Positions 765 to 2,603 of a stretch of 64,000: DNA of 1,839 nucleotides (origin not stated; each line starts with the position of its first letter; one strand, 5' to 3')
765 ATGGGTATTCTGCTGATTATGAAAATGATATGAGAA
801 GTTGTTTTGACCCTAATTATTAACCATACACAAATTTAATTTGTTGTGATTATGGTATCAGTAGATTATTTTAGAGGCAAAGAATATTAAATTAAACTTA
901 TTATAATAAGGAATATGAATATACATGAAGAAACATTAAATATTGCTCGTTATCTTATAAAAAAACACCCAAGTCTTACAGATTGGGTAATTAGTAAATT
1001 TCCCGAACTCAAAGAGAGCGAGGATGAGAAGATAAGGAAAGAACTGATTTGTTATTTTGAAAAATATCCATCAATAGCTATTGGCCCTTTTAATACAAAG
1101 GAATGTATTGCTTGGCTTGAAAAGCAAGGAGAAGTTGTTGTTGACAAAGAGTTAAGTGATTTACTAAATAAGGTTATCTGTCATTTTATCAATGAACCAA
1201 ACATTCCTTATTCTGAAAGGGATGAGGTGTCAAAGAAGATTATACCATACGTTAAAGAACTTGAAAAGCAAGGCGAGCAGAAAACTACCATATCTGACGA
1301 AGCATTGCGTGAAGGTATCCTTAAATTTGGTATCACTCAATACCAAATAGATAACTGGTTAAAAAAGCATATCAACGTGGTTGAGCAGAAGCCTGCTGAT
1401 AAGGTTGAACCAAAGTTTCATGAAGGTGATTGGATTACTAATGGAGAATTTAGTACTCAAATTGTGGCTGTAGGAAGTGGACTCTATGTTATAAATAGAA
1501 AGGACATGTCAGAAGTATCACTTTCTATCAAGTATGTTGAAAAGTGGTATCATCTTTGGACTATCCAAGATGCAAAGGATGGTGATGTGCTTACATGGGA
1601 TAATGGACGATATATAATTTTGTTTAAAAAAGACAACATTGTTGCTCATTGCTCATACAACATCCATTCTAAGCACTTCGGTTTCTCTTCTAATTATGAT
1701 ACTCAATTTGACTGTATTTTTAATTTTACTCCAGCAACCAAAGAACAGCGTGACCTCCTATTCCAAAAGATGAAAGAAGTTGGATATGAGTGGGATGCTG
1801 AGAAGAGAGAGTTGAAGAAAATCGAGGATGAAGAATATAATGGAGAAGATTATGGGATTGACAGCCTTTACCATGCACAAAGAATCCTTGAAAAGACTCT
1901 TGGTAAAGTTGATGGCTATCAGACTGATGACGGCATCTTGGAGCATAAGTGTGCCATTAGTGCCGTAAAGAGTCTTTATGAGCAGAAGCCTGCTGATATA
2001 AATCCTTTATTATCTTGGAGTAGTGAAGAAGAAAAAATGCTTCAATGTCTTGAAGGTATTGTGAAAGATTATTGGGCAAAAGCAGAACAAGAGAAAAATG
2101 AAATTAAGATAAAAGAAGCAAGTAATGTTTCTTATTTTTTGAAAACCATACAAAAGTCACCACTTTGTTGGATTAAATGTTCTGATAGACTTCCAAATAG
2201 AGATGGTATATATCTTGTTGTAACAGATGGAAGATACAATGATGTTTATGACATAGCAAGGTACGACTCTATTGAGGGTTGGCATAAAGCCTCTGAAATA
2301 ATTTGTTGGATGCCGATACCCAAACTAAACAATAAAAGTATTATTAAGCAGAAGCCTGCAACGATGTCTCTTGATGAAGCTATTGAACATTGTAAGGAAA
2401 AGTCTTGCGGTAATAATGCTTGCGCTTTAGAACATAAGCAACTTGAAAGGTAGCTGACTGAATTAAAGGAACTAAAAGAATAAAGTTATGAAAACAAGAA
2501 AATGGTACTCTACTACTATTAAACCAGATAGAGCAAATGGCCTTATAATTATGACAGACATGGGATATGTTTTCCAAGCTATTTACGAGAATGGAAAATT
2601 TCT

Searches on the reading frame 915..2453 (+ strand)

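Call 17: search_protein_families(library=pfam, proteins=[window:915-2453:+], max_evalue=0.001)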
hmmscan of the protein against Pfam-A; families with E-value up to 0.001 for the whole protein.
window:915-2453:+ (512 aa): 1 family
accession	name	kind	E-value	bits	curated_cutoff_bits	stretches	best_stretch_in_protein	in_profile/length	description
PF04448.17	DUF551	-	4.6e-05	24.6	22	1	418-469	1-64/68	Protein of unknown function (DUF551)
